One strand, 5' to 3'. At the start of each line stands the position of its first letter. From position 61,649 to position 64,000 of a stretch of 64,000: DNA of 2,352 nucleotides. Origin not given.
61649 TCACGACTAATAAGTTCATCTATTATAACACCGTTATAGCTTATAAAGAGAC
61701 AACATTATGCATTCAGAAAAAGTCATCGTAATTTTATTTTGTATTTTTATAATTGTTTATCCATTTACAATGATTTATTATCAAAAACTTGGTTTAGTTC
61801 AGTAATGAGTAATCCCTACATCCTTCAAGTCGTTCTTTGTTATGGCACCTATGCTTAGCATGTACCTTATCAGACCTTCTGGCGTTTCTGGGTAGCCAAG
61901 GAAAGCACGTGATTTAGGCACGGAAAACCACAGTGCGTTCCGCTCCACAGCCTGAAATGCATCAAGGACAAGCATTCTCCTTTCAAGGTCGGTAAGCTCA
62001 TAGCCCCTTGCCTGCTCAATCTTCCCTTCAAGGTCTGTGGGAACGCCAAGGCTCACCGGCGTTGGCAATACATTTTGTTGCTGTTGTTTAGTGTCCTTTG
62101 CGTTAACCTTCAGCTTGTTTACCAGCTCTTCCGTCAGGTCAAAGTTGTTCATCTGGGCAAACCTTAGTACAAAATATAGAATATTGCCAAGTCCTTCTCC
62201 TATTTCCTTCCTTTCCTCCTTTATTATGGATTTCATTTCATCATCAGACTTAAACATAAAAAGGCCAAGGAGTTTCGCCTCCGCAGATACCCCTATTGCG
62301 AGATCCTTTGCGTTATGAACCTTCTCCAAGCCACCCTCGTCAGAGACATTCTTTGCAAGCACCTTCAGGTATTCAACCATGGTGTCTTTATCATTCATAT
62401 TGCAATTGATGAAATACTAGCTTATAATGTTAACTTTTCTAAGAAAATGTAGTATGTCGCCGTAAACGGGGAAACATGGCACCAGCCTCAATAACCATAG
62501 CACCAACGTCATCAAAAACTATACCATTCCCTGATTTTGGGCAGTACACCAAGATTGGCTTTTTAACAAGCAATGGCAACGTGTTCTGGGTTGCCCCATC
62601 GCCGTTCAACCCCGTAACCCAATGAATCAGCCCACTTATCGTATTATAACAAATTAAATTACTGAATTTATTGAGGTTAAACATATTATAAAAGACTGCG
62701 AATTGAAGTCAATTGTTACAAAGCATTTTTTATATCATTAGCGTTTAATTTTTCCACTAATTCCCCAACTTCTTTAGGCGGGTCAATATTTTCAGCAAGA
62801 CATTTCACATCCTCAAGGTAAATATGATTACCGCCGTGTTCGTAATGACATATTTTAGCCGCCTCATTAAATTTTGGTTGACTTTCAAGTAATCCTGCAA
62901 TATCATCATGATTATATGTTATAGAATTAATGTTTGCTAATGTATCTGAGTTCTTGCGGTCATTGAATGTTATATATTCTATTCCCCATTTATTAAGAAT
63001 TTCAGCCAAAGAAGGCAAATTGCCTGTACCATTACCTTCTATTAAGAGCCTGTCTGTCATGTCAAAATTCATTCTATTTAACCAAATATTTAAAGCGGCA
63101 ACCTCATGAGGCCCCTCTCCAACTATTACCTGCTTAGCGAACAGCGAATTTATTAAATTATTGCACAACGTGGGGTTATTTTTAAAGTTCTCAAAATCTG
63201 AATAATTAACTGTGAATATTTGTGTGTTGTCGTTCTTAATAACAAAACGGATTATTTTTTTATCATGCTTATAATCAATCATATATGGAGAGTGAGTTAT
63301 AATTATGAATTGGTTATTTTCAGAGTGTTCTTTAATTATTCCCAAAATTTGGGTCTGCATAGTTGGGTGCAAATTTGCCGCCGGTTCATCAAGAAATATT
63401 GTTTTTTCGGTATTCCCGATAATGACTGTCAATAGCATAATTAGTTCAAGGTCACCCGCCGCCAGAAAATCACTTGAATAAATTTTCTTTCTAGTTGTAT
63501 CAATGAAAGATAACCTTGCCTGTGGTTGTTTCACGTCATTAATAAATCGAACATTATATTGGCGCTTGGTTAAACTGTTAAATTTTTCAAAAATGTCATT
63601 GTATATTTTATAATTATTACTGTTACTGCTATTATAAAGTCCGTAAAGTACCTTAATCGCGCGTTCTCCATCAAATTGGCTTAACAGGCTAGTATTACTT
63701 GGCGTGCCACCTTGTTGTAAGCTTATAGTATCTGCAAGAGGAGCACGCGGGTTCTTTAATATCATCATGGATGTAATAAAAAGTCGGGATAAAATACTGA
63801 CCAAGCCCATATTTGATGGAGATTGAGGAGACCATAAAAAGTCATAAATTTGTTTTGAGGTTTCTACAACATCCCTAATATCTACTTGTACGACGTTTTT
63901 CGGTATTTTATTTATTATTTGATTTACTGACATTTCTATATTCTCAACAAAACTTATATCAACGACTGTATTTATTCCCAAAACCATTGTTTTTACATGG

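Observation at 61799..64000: AT-rich island operon: OLD-type ATPase/TOPRIM, an 81-aa protein and a MazG-like fusion; candidate uncharacterised defence module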

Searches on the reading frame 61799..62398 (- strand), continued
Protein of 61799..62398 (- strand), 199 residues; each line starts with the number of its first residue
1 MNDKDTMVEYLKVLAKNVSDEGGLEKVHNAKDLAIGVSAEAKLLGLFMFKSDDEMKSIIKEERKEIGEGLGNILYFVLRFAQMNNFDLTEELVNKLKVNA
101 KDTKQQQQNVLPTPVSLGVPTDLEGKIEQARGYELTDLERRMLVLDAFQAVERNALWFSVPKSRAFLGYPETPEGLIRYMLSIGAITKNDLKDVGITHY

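Call 68: find_encoding_contigs(protein=P0127, flank=5000, max_places=2)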
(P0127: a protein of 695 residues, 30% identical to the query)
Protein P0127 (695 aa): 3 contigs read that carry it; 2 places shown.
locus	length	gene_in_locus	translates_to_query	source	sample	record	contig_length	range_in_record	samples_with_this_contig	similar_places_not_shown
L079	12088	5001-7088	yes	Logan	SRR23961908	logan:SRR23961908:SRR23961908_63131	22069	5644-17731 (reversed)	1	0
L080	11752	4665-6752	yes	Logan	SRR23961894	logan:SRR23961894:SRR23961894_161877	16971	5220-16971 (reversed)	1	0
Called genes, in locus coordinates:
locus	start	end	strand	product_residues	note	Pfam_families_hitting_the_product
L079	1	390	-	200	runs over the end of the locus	-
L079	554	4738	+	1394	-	PF13560:HTH_31, PF01381:HTH_3, PF13191:AAA_16 (weak)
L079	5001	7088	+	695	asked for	PF02463:SMC_N (weak), PF13175:AAA_15, PF13476:AAA_23 (weak), PF13304:AAA_21, PF13175:AAA_15, PF20469:OLD-like_TOPRIM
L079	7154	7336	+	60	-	-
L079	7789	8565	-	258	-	PF07090:GATase1_like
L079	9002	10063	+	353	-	PF00480:ROK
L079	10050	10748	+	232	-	PF00702:Hydrolase, PF13419:HAD_2, PF13242:Hydrolase_like (weak)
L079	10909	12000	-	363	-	PF00480:ROK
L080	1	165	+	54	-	?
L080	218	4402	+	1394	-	PF13560:HTH_31, PF01381:HTH_3, PF13191:AAA_16 (weak)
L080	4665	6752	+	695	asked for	PF02463:SMC_N (weak), PF13175:AAA_15, PF13476:AAA_23 (weak), PF13304:AAA_21, PF13175:AAA_15, PF20469:OLD-like_TOPRIM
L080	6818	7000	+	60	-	-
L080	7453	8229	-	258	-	PF07090:GATase1_like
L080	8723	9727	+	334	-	PF00480:ROK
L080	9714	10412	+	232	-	PF00702:Hydrolase, PF13419:HAD_2, PF13242:Hydrolase_like (weak)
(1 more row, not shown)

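Call 88: find_encoding_contigs(protein=P0002, flank=5000, max_places=3)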
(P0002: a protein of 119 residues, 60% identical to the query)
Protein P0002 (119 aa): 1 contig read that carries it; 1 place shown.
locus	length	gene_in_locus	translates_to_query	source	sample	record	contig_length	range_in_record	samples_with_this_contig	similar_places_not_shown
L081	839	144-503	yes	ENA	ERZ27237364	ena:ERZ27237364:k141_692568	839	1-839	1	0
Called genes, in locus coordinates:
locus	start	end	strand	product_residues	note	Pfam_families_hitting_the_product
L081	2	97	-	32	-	?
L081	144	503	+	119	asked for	PF03819:MazG (weak), PF12643:MazG-like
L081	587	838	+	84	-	?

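Call 89: find_encoding_contigs(protein=P0005, flank=5000, max_places=3)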
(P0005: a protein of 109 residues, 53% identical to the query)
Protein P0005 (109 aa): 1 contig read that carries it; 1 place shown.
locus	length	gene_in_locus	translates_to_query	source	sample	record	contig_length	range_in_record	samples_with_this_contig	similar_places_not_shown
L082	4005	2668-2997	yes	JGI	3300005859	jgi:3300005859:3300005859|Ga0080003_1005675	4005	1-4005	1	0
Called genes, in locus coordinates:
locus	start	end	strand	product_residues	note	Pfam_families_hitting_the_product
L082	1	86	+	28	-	?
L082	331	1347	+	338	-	PF00535:Glycos_transf_2, PF13641:Glyco_tranf_2_3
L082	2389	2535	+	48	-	-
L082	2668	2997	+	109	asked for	PF03819:MazG (weak), PF12643:MazG-like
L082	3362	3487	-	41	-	-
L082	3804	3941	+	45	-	-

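Call 97: search_protein_families(library=pfam, proteins=[L001:6523-7065:+], max_evalue=0.1)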
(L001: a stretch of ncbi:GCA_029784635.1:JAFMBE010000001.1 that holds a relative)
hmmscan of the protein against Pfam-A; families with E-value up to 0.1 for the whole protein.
L001:6523-7065:+ (180 aa): 1 family
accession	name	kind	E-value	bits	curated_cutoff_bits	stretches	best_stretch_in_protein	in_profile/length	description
PF09624.15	DUF2393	-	0.036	14.5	26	1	32-99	19-85/146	Protein of unknown function (DUF2393)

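Call 98: search_dna_similar(query=L001:7713-9683:+, collection=plasmids, mode=protein, max_evalue=0.000001, max_rows=10)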
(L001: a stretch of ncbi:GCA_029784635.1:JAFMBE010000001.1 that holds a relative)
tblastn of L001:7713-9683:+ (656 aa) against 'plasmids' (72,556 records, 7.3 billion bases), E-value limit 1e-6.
No match.

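Call 99: search_dna_similar(query=L001:7713-9683:+, collection=phages, mode=protein, max_evalue=0.000001, max_rows=10)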
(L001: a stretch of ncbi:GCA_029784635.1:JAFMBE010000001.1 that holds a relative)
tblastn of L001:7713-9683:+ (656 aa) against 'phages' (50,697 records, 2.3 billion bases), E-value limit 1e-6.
No match.

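Call 101: find_related_loci(query=A5, collection=viral_contigs, flank=6000)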
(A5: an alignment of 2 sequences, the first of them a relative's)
Query A5 (656 aa) in viral_contigs; peptide patterns used: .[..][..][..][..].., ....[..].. (x = any residue, [..] = any of these).
441 stretches matched a pattern, but none encodes a relative of the query by tblastn (E <= 1e-3).

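Call 102: find_related_loci(query=A5, collection=metagenome_contigs, flank=6000)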
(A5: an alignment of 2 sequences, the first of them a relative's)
Query A5 (656 aa) in metagenome_contigs; peptide patterns used: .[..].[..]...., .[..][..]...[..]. (x = any residue, [..] = any of these).
600 stretches matched a pattern (row limit reached: there are more); 1 encode a relative of the query (tblastn E <= 1e-3); 1 distinct loci.
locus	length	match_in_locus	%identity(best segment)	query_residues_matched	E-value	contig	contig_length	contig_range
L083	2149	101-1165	34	1-486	4e-7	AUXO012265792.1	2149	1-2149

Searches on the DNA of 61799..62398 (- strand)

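Call 84: search_rna_families(source=L001, start=6300, end=11500, threshold=evalue, max_evalue=1)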
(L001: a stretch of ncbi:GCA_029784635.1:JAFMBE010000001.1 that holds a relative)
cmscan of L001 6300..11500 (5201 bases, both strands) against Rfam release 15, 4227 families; matches with E-value up to 1: 0.
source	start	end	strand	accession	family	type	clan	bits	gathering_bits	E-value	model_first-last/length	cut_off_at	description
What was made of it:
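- On Class 1 OLD: Rfam finds no retron ncRNA (call 84).
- On Retron type I-B (Class 3 OLD): Rfam gives no match at E ≤ 1 (call 84).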

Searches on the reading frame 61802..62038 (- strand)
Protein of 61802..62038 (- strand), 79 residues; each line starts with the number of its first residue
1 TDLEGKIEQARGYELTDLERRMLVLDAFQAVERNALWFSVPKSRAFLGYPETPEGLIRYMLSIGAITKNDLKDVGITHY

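Call 43: find_related_loci(query=A3, collection=metagenome_contigs, flank=8000)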
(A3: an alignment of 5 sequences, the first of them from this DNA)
Query A3 (79 aa) in metagenome_contigs; peptide patterns used: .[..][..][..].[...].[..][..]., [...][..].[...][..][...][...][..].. (x = any residue, [..] = any of these).
332 stretches matched a pattern, but none encodes a relative of the query by tblastn (E <= 1e-3).

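Call 44: find_related_loci(query=A3, collection=viral_contigs, flank=8000)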
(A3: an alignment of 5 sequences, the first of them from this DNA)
Query A3 (79 aa) in viral_contigs; peptide patterns used: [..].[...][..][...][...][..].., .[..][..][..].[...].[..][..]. (x = any residue, [..] = any of these).
39 stretches matched a pattern, but none encodes a relative of the query by tblastn (E <= 1e-3).

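Call 45: search_protein_families(library=pfam, alignment_id=A3, max_evalue=1)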
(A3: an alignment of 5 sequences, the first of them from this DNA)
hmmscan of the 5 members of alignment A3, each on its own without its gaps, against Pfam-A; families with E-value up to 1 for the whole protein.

A. member 1, seq(79 aa): 0 families

B. families by the number of members that match (of 5 scanned): 0 families

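Call 74: predict_structure(alignment_id=A3)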
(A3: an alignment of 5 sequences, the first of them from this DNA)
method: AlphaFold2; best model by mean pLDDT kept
length: 79 residues; sequences in the alignment: 5
mean_pLDDT: 95.0   pTM: 0.83
mean pLDDT of the five models: 95.0, 94.8, 93.9, 93.9, 85.3
residues with pLDDT >= 90: 74; 70-90: 4; 50-70: 1; < 50: 0
segments of 3 or more residues with pLDDT < 50: none
pLDDT, mean of each block of 10 residues (from residue 1): 91 97 97 96 93 97 97 92
secondary structure, 60 per line:
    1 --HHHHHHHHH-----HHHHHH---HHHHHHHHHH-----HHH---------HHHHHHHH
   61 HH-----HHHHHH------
elements in order: H3-11 H17-22 H26-35 H53-62 H68-73

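Call 77: fold_search(model_id=the predicted structure, library=pdb)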
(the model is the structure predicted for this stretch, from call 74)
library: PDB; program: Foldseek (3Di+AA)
matches with E <= 10: 5; with E <= 0.001: 0
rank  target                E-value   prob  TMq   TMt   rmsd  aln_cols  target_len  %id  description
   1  2zc2_A                6.6e+00  0.06  0.36  0.37   8.5        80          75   20  Crystal structure of DnaD-like replication protein from Streptococcus mutans UA159, gi 24377835, residues 127-199 (released 2007-12-25)
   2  7ea9_D                8.0e+00  0.04  0.27  0.06   9.5        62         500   14  Crystal Structure of human lysyl-tRNA synthetase Y145H mutant (released 2021-03-31)
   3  8y6v_H                8.0e+00  0.02  0.26  0.16  11.0        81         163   20  Near-atomic structure of icosahedrally averaged jumbo bacteriophage PhiKZ capsid (released 2024-08-14)
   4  1se6_A                8.4e+00  0.03  0.27  0.07  11.2        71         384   20  Crystal Structure of Streptomyces Coelicolor A3(2) CYP158A2 from antibiotic biosynthetic pathways (released 2005-01-25)
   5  6chd_B                9.5e+00  0.04  0.27  0.06   9.5        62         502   14  Crystal Structure of Human Lysyl-tRNA Synthetase complexed with L-Lysylsulfamoyl Adenosine (released 2018-03-07)

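Call 81: fold_search(model_id=the predicted structure, library=viral)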
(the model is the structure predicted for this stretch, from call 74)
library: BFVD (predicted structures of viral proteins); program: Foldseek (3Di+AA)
matches with E <= 10: 22; with E <= 0.001: 0
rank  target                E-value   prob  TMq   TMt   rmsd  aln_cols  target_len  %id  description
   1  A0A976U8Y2            2.7e+00  0.05  0.26  0.22  11.0        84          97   20  (no name in the UniProt tables at hand)
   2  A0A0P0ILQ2            2.7e+00  0.03  0.19  0.05  13.0        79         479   18  Internal (Core) protein [Pbunalikevirus phiFenriz]
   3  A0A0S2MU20            3.0e+00  0.10  0.35  0.21   9.0        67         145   19  (no name in the UniProt tables at hand)
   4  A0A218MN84            3.6e+00  0.04  0.27  0.26  10.4        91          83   19  Uncharacterized protein [uncultured virus]
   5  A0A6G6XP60            4.6e+00  0.05  0.28  0.07  12.0        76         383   18  (no name in the UniProt tables at hand)
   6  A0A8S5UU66            6.2e+00  0.02  0.21  0.11  11.9        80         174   16  Uncharacterized protein [Myoviridae sp. ctvxP16]
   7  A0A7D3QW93            7.0e+00  0.05  0.30  0.08   8.6        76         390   18  Ankyrin repeat protein [Fadolivirus FV1/VV64]
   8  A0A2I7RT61            7.0e+00  0.01  0.18  0.18  10.4        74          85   15  (no name in the UniProt tables at hand)
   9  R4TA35                7.4e+00  0.03  0.23  0.22  11.1        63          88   17  Uncharacterized protein [Haloarcula californiae tailed virus 2]
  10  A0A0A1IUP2            7.4e+00  0.01  0.19  0.10  11.3        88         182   11  Uncharacterized protein [Pseudomonas phage vB_PaeM_PAO1_Ab03]
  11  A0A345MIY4            7.9e+00  0.02  0.22  0.16  11.7        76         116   22  Immunity repressor [Gordonia phage Daredevil]
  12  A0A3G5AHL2            7.9e+00  0.01  0.18  0.14  10.2        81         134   14  Uncharacterized protein [Sylvanvirus sp.]
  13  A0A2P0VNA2            8.4e+00  0.08  0.42  0.07   5.2        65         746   12  Uncharacterized protein [Tetraselmis virus 1]
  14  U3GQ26                8.4e+00  0.04  0.30  0.05  11.5        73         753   15  Component of prereplication complexes [Suid betaherpesvirus 2]
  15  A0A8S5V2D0            8.4e+00  0.03  0.32  0.22   9.9        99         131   21  Uncharacterized protein [Myoviridae sp. ctncN39]
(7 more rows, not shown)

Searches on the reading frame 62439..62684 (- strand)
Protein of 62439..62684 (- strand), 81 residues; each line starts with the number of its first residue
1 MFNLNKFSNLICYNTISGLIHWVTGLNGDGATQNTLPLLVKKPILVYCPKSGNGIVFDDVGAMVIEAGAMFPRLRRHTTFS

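Call 4: search_protein_families(library=pfam, proteins=[window:62439-62684:-], max_evalue=1)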
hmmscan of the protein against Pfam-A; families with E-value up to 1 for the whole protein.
window:62439-62684:- (81 aa): 1 family
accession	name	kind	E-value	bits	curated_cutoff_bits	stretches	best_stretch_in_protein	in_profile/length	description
PF12031.14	BAF250_C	-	0.26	11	21.1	1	2-25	96-119/257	SWI/SNF-like complex subunit BAF250/Osa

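Call 5: search_protein_families(library=padloc, proteins=[window:62439-62684:-], max_evalue=1)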
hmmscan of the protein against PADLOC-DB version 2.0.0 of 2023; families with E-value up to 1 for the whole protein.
window:62439-62684:- (81 aa): 0 families

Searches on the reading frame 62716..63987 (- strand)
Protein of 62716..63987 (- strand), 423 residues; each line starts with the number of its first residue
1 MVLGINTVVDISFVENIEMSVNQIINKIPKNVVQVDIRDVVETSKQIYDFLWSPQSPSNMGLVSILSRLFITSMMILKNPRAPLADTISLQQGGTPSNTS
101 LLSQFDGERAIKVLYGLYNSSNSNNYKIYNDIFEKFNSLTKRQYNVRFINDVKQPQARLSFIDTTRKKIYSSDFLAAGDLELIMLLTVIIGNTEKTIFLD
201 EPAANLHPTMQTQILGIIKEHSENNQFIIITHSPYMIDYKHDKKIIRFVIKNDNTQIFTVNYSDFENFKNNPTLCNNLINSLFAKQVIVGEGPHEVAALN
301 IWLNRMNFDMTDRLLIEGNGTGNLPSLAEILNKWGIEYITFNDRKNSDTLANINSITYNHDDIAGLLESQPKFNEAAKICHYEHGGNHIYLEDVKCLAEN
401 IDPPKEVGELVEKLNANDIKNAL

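Call 4: search_protein_families(library=pfam, proteins=[window:62716-63987:-], max_evalue=1)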
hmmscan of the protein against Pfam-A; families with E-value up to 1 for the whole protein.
window:62716-63987:- (423 aa): 5 families
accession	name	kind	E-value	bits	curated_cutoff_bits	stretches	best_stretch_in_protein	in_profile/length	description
PF13304.12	AAA_21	-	1.2e-11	45.7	27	1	146-238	187-304/304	AAA domain, putative AbiEii toxin, Type IV TA system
PF20469.4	OLD-like_TOPRIM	-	2e-07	31.9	23.2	1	282-343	1-65/67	Overcoming lysogenization defect protein-like, TOPRIM domain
PF02463.25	SMC_N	-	1e-05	25.5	40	1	143-240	107-205/220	RecF/RecN/SMC N terminal domain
PF13175.12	AAA_15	-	1.1e-05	25.7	32.1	1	191-237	317-374/374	AAA ATPase domain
PF11398.14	DUF2813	-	0.052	13.3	21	1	197-265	287-353/372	Protein of unknown function (DUF2813)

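Call 5: search_protein_families(library=padloc, proteins=[window:62716-63987:-], max_evalue=1)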
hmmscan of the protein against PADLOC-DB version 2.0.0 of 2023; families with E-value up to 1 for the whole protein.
window:62716-63987:- (423 aa): 95 families (the best 25 are shown)
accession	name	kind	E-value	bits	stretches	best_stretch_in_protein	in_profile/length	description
PDLC00085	GajA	-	1.7e-16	58.1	2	225-354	318-450/580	AAA ATPase domain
PDLC02358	Old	-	9e-16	55.8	1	193-419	284-528/578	Old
PDLC00289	PtuA1|PtuA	-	1.2e-14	52.3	1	115-266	168-320/404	AAA ATPase domain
PDLC04135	mad3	-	3e-14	51.3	1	127-247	217-337/374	mads_3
PDLC04175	HEC-01A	-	4.4e-14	50.3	1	124-290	197-360/363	-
PDLC02980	AriA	-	1e-13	50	1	114-238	159-304/304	-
PDLC00067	GajA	-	7.8e-13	45.7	1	197-354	308-468/604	AAA ATPase domain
PDLC00086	GajA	-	8.1e-12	42.7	1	183-355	292-474/600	AAA ATPase domain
PDLC02335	AbiLi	-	1.3e-11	42.1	1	144-265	144-265/326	AbiLi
PDLC00081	GajA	-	1.5e-11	41.8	1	197-348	285-439/574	AAA ATPase domain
PDLC00290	PtuA1|PtuA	-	1.3e-10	39.2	1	193-259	269-334/414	AAA ATPase domain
PDLC04174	HEC-01A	-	2.2e-10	38.3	1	150-269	122-244/264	-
PDLC00305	PtuA1|PtuA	-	2.7e-10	38.1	1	196-258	247-310/392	AAA ATPase domain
PDLC02981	AriAB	-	3.9e-10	37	1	147-253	281-394/694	-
PDLC04168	GajA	-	3.9e-10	37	1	194-354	277-440/570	-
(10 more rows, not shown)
